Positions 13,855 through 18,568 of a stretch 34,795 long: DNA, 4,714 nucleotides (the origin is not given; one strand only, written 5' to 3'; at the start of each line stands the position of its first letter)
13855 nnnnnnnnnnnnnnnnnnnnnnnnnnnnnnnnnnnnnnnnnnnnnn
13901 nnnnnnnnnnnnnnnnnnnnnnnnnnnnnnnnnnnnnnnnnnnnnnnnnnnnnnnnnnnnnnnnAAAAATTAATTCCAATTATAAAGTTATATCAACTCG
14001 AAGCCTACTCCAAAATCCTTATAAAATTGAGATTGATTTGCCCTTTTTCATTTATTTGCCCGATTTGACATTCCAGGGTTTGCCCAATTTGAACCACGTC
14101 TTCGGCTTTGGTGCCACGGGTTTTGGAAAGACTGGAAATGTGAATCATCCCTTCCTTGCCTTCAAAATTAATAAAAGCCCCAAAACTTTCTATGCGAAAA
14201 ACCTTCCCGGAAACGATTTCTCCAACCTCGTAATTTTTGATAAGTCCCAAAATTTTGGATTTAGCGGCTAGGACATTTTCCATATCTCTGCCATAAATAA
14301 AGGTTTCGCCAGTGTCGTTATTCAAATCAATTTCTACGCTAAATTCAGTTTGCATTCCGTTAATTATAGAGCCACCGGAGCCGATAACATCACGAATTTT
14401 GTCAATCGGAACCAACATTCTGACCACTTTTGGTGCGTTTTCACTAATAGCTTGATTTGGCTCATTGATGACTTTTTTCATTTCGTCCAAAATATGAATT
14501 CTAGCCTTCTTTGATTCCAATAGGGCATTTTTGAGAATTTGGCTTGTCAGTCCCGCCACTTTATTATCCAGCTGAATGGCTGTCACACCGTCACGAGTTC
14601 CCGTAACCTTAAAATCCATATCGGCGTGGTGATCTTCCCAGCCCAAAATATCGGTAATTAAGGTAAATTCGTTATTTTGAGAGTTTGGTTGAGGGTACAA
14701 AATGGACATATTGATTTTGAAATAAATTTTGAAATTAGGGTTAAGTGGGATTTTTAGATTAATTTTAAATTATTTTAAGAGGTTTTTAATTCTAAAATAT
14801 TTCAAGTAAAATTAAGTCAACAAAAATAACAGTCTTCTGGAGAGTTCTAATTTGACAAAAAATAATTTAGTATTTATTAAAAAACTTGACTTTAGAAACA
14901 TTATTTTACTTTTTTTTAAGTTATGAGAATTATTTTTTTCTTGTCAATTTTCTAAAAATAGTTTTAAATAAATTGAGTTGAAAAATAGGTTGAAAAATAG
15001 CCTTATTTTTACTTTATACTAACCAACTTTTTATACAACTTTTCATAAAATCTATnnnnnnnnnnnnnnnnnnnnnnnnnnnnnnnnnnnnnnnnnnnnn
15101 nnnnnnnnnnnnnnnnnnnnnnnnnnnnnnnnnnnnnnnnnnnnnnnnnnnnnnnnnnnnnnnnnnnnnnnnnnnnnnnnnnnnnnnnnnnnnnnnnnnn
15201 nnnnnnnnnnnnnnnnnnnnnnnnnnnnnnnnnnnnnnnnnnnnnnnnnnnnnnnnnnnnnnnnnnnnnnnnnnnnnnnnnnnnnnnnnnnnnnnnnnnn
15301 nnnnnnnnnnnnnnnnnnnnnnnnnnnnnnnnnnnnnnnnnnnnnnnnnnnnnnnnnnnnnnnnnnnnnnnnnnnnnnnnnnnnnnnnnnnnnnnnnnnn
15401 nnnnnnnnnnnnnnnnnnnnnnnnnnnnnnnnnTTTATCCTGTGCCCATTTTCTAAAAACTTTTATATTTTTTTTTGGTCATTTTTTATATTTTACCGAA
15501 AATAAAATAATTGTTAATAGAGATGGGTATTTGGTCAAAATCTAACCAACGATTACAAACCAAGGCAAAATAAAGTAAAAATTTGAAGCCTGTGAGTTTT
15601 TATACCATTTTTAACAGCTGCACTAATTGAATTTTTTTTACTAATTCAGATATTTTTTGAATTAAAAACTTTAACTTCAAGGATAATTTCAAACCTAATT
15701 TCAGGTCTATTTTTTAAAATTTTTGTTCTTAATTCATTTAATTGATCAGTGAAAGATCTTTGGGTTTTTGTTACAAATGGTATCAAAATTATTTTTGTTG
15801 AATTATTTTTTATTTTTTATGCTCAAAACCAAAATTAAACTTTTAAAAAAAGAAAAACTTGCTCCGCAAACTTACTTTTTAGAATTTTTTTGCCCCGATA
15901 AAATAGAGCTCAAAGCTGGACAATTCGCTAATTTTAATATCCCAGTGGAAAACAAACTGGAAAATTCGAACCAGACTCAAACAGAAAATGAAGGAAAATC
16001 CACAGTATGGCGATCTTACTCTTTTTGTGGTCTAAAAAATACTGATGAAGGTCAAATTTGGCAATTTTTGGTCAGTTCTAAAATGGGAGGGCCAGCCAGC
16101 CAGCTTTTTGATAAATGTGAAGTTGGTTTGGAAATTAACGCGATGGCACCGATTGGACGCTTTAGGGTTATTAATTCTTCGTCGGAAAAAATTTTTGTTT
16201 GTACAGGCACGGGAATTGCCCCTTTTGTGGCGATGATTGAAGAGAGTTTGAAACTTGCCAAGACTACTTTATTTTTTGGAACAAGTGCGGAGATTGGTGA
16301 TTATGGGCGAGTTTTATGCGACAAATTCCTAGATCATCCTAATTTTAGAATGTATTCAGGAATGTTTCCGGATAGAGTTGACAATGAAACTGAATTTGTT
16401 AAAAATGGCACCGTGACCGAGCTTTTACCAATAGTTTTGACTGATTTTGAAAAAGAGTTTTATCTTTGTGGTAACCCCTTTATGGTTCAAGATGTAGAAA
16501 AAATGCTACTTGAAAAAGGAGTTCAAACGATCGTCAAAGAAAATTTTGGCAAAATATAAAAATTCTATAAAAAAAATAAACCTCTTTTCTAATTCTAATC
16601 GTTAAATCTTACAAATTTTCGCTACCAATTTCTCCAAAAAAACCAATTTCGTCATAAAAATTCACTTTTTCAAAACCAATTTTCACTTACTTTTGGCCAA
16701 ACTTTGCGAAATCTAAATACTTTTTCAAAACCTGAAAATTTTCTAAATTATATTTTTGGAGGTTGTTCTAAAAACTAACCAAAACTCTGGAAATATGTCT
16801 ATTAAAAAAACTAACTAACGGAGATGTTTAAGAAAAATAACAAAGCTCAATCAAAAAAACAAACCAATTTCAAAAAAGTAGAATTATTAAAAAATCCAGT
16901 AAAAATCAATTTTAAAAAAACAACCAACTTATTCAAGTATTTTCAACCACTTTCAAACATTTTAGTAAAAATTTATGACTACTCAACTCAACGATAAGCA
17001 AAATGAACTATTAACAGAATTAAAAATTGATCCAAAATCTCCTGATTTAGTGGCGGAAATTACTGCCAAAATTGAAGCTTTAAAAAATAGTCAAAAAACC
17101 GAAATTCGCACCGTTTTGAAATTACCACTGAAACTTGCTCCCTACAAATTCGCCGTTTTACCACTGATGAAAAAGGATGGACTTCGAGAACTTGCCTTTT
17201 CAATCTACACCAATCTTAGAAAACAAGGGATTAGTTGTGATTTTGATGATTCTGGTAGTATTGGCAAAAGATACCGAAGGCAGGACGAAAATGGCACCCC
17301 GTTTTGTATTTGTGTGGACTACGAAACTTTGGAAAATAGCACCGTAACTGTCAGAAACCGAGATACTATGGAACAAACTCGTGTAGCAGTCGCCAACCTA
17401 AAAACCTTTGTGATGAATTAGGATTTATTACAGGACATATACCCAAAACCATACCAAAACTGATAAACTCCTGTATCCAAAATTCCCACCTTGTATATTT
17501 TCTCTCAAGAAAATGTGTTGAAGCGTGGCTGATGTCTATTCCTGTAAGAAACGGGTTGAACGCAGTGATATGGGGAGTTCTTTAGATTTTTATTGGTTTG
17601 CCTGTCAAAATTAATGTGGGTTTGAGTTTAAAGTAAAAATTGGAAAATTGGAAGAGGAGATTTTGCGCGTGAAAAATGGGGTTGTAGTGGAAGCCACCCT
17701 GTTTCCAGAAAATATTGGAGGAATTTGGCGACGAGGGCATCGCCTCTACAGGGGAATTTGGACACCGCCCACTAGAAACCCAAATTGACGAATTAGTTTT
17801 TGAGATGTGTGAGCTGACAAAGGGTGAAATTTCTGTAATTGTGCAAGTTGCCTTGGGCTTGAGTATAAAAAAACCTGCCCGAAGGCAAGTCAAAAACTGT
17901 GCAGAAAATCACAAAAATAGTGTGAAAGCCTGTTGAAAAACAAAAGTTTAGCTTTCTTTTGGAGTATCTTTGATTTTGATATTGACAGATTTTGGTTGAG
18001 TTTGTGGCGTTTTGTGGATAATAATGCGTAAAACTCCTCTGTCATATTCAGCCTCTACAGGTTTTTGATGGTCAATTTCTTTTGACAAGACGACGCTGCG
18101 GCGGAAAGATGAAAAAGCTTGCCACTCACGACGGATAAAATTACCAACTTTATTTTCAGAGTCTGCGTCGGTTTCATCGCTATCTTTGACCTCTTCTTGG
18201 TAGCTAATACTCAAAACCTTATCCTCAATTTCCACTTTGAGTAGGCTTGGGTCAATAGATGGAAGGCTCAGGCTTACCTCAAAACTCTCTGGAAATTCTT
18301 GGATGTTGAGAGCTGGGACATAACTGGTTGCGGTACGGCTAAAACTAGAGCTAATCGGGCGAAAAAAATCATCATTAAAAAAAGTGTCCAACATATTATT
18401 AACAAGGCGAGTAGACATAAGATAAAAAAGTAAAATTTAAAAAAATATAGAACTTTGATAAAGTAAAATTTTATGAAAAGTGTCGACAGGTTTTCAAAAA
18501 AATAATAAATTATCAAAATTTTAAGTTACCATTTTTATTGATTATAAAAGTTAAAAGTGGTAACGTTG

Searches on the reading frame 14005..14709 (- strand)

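Call 18: search_protein_families(library=pfam, proteins=[window:14005-14709:-], max_evalue=0.001)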
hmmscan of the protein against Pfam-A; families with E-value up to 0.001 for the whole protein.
window:14005-14709:- (234 aa): 2 families
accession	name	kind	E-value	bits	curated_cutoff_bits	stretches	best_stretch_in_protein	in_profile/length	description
PF00575.29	S1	-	1.5e-15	57.7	22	1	161-227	3-71/74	S1 RNA binding domain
PF00013.35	KH_1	-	2e-11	43.9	21.5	1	96-154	2-65/66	KH domain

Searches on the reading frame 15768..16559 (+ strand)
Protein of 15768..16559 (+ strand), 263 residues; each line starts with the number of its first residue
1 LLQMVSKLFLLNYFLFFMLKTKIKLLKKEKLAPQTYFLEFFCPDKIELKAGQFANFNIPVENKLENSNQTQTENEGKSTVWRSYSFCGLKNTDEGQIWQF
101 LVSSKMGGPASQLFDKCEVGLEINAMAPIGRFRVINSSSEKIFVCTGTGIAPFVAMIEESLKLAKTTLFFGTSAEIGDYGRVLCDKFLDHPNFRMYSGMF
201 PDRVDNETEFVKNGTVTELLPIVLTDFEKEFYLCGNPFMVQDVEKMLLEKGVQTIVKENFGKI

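Call 18: search_protein_families(library=pfam, proteins=[window:15768-16559:+], max_evalue=0.001)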
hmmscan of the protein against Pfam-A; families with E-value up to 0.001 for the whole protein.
window:15768-16559:+ (263 aa): 2 families
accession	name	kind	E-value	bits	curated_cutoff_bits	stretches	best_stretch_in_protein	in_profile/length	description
PF00175.26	NAD_binding_1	-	4.7e-08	34.1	22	1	143-245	1-109/109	Oxidoreductase NAD-binding domain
PF00970.30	FAD_binding_6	-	5.4e-08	33.5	21.1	1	24-132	3-97/99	Oxidoreductase FAD-binding domain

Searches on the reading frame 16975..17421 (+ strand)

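Call 19: search_protein_families(library=pfam, proteins=[window:16975-17421:+], max_evalue=0.001)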
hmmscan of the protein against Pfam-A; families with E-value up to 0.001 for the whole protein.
window:16975-17421:+ (148 aa): 1 family
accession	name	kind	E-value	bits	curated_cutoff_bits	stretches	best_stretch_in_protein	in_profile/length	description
PF03129.25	HGTP_anticodon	-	3.9e-24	85.1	21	1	59-146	2-91/94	Anticodon binding domain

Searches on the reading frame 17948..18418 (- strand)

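Call 19: search_protein_families(library=pfam, proteins=[window:17948-18418:-], max_evalue=0.001)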
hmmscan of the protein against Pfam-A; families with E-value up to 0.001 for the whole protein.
window:17948-18418:- (156 aa): 1 family
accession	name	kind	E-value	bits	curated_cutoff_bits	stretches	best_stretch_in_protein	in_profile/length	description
PF00011.27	HSP20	-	1.4e-12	48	20.8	1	39-147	2-101/102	Hsp20/alpha crystallin family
